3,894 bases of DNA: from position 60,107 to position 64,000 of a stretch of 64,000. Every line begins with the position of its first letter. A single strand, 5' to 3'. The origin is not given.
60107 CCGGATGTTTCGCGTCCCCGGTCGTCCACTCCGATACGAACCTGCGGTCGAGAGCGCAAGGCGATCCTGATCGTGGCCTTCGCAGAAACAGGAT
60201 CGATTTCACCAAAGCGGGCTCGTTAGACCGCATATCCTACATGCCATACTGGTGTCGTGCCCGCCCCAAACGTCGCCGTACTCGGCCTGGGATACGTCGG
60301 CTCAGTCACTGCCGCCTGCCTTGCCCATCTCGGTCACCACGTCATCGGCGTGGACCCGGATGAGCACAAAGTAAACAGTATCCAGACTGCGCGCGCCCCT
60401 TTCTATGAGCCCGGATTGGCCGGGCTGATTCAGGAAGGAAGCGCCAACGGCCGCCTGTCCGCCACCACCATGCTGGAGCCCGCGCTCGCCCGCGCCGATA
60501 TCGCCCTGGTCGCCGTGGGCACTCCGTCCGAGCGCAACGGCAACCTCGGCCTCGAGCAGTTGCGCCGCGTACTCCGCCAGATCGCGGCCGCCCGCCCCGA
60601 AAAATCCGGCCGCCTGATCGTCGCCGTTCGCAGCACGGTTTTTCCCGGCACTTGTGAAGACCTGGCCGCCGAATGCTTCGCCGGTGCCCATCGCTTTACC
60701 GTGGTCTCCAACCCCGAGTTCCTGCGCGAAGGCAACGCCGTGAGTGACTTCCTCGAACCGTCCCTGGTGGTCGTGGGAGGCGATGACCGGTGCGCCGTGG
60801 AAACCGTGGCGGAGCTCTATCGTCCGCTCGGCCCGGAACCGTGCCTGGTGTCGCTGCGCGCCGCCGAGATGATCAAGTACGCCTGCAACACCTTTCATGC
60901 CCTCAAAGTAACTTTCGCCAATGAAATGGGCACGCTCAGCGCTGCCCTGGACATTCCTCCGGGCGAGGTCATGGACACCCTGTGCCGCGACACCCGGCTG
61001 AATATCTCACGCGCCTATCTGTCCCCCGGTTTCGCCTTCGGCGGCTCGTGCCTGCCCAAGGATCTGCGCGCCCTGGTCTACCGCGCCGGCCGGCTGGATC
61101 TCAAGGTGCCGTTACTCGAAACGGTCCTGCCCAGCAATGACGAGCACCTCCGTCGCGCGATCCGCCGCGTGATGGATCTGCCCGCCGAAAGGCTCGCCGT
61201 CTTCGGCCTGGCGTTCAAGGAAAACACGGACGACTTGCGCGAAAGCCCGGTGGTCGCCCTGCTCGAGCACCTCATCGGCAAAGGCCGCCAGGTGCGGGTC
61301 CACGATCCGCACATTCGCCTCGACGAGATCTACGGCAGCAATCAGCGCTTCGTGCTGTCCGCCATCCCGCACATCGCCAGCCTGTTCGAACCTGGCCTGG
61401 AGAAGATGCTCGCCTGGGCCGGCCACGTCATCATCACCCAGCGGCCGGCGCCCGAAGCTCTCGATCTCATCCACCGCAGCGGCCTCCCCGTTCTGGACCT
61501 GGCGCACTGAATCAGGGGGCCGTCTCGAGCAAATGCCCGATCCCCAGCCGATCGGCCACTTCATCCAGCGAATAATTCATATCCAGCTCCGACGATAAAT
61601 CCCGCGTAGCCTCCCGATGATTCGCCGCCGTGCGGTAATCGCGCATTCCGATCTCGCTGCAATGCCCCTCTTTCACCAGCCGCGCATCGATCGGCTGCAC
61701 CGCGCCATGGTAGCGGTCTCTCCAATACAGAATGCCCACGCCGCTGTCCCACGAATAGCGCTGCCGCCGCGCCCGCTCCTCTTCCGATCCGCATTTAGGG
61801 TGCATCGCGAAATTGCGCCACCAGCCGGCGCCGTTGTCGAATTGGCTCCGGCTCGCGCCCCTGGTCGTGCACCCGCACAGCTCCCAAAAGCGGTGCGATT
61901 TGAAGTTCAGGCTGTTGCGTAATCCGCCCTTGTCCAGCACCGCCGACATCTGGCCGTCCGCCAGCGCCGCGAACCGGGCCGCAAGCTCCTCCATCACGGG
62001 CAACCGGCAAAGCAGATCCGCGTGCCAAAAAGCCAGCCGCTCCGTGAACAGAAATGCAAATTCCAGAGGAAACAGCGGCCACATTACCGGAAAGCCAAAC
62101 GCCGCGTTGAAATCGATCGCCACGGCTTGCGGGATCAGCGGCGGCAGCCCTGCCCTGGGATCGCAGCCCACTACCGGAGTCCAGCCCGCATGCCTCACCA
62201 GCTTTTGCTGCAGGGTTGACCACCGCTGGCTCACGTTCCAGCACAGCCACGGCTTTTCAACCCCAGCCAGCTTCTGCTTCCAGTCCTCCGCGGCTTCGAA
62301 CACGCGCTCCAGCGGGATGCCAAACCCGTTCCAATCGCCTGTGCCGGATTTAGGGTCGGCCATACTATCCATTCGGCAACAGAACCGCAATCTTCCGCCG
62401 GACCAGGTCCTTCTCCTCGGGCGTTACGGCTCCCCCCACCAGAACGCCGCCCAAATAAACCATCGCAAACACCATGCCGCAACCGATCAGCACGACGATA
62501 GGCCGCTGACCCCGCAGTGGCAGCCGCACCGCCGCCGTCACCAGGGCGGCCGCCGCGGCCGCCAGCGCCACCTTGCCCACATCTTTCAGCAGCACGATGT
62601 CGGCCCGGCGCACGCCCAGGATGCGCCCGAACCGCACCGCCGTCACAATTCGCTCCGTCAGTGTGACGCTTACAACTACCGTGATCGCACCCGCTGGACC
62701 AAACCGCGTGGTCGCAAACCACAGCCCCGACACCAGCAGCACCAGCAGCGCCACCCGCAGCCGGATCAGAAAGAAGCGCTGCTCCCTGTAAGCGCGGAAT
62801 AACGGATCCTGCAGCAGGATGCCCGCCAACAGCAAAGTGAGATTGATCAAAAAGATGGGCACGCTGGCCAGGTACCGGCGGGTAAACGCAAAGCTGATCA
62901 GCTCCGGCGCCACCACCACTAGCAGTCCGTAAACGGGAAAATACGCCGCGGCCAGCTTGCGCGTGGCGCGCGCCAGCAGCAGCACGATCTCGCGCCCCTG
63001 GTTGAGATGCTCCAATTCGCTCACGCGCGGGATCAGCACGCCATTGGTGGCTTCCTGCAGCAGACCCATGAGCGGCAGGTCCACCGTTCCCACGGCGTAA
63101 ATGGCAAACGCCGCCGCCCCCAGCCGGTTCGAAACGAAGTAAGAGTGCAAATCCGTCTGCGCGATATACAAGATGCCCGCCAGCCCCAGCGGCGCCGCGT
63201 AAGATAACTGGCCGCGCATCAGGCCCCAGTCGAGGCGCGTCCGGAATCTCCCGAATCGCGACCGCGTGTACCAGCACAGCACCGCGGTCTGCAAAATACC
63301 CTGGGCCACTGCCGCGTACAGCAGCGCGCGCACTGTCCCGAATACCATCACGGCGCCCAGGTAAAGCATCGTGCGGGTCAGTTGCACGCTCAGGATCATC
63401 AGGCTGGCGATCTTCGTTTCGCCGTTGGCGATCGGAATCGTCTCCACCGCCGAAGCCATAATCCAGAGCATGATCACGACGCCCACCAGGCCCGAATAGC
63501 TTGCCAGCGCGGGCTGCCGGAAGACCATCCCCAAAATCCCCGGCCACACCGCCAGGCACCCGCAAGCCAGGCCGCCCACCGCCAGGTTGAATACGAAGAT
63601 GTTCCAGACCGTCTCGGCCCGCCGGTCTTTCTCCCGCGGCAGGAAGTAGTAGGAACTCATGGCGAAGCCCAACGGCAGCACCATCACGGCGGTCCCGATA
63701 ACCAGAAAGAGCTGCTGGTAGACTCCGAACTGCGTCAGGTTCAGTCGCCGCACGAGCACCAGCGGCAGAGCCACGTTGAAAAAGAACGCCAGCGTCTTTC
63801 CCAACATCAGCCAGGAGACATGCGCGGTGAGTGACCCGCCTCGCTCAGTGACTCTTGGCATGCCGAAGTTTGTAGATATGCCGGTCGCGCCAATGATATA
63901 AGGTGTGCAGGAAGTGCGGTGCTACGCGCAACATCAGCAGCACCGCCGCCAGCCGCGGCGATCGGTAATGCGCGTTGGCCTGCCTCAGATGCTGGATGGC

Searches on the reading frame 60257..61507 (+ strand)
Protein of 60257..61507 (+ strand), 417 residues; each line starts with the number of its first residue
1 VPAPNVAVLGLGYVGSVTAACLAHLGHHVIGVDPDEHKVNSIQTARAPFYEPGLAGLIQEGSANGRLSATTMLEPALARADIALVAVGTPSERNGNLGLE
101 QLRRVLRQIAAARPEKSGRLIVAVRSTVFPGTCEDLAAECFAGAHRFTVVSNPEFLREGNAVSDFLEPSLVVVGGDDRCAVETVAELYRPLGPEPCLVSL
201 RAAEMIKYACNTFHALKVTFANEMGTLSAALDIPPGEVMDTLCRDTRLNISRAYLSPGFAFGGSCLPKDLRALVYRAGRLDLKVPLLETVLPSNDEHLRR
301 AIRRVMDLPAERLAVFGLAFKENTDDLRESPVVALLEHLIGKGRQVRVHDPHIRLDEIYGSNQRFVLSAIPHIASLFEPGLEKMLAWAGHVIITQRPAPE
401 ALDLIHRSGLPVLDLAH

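Call 46: search_protein_families(library=pfam, proteins=[window:60257-61507:+], max_evalue=0.00001)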
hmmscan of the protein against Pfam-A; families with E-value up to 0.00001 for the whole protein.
window:60257-61507:+ (417 aa): 3 families
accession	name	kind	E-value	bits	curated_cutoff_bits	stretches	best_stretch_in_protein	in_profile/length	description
PF03721.20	UDPG_MGDP_dh_N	-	7.6e-50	169.5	27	1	5-187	2-187/187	UDP-glucose/GDP-mannose dehydrogenase family, NAD binding domain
PF00984.24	UDPG_MGDP_dh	-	9.3e-27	93.4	25.4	1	201-295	1-93/94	UDP-glucose/GDP-mannose dehydrogenase family, central domain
PF03720.21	UDPG_MGDP_dh_C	-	1.8e-14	54.4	30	1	314-360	1-47/103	UDP-glucose/GDP-mannose dehydrogenase family, UDP binding domain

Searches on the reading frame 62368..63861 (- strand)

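Call 46: search_protein_families(library=pfam, proteins=[window:62368-63861:-], max_evalue=0.00001)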
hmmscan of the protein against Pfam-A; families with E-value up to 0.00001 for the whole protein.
window:62368-63861:- (498 aa): 2 families
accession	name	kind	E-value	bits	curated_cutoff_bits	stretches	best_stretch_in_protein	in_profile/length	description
PF13440.11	Polysacc_synt_3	-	8.6e-21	74.9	23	1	35-335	1-293/293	Polysaccharide biosynthesis protein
PF01943.22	Polysacc_synt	-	7.7e-13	48.9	28.2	1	13-283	3-273/274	Polysaccharide biosynthesis protein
